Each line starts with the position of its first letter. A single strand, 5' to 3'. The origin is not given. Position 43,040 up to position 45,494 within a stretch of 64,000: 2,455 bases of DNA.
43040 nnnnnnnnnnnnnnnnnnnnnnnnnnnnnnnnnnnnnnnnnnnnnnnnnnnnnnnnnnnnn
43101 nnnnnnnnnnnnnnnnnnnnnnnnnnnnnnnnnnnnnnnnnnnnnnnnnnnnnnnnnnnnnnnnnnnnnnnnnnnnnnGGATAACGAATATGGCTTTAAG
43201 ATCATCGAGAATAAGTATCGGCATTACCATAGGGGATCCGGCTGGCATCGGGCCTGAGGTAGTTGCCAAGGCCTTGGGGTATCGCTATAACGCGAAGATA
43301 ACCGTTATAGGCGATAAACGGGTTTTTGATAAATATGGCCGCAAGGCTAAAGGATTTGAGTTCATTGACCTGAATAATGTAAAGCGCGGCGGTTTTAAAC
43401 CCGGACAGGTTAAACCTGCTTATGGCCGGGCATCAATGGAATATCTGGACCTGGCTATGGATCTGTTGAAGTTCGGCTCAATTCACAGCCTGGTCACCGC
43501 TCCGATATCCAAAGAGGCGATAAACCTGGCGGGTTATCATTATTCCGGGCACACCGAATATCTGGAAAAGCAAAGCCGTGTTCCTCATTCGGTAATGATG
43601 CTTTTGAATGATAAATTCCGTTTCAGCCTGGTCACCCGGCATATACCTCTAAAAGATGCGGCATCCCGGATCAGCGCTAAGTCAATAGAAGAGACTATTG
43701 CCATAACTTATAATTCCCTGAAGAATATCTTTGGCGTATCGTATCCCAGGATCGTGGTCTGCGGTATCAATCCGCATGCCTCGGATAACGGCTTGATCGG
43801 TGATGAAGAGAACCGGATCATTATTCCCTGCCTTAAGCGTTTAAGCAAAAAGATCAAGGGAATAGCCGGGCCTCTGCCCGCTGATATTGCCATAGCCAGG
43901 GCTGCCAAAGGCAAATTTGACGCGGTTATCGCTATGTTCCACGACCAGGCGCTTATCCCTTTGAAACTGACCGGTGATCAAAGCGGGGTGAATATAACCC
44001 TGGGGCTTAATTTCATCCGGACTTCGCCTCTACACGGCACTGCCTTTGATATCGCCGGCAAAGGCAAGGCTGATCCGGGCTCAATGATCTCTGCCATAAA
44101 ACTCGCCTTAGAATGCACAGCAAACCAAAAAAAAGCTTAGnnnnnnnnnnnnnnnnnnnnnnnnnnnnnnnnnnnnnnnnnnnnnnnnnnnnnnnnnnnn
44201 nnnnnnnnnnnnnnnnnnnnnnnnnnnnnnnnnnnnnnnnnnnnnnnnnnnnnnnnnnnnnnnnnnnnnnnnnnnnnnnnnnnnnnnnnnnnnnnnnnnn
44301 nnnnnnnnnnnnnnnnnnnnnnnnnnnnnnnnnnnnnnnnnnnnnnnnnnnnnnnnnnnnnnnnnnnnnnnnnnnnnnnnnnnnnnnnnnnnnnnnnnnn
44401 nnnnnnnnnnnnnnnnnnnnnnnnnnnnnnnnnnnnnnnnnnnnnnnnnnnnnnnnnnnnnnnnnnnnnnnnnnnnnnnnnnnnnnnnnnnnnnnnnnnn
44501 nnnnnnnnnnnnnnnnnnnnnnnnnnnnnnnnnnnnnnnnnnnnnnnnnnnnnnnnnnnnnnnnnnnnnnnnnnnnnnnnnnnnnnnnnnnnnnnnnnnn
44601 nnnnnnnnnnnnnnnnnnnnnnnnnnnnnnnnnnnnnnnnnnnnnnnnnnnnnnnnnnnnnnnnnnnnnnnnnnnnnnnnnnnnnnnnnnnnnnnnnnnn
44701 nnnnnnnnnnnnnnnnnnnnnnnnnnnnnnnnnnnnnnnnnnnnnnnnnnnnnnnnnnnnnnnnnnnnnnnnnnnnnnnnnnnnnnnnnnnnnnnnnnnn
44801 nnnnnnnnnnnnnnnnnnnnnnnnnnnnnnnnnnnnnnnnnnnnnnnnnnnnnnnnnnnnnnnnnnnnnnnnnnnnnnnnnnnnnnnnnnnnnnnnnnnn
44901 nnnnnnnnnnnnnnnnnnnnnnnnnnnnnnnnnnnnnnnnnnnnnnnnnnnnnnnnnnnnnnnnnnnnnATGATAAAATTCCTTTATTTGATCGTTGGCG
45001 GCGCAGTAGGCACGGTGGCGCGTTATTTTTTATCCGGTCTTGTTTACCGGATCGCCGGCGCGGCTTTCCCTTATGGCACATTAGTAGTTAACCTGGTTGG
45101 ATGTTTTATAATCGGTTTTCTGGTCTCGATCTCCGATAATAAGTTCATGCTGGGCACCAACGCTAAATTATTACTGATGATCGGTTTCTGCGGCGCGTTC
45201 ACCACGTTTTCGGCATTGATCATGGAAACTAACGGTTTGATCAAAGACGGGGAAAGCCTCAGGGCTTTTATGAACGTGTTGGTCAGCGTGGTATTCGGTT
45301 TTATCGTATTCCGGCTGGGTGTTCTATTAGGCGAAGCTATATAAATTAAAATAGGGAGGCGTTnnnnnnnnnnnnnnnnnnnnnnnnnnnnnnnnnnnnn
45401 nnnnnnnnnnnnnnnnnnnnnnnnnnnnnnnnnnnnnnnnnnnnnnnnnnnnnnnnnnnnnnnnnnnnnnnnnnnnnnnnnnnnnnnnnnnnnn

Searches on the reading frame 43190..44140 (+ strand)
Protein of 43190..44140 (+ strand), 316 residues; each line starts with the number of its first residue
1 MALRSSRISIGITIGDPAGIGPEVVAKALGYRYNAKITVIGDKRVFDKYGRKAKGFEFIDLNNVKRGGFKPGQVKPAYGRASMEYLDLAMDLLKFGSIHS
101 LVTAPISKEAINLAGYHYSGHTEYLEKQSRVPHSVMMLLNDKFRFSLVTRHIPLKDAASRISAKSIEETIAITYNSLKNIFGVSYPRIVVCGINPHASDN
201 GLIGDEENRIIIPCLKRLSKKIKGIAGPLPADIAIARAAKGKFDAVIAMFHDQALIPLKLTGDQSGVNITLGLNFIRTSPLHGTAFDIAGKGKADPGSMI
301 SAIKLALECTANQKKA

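Call 65: search_protein_families(library=pfam, proteins=[window:43190-44140:+], max_evalue=0.00001)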
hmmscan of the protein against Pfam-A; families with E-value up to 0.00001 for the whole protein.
window:43190-44140:+ (316 aa): 1 family
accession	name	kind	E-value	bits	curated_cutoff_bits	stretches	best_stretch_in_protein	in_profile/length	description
PF04166.17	PdxA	-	1.4e-96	323.7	27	1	34-306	22-286/286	Pyridoxal phosphate biosynthetic protein PdxA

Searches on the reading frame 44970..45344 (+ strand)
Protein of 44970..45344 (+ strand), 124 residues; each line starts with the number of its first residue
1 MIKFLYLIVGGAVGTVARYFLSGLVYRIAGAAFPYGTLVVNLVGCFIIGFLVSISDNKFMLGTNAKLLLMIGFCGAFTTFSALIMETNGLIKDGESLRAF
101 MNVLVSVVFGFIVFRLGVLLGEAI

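Call 65: search_protein_families(library=pfam, proteins=[window:44970-45344:+], max_evalue=0.00001)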
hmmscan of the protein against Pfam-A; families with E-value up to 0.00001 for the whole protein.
window:44970-45344:+ (124 aa): 1 family
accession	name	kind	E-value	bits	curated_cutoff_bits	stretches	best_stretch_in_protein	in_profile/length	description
PF02537.21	CRCB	-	3.7e-27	95.1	32.9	1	5-118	1-103/103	CrcB-like protein, Camphor Resistance (CrcB)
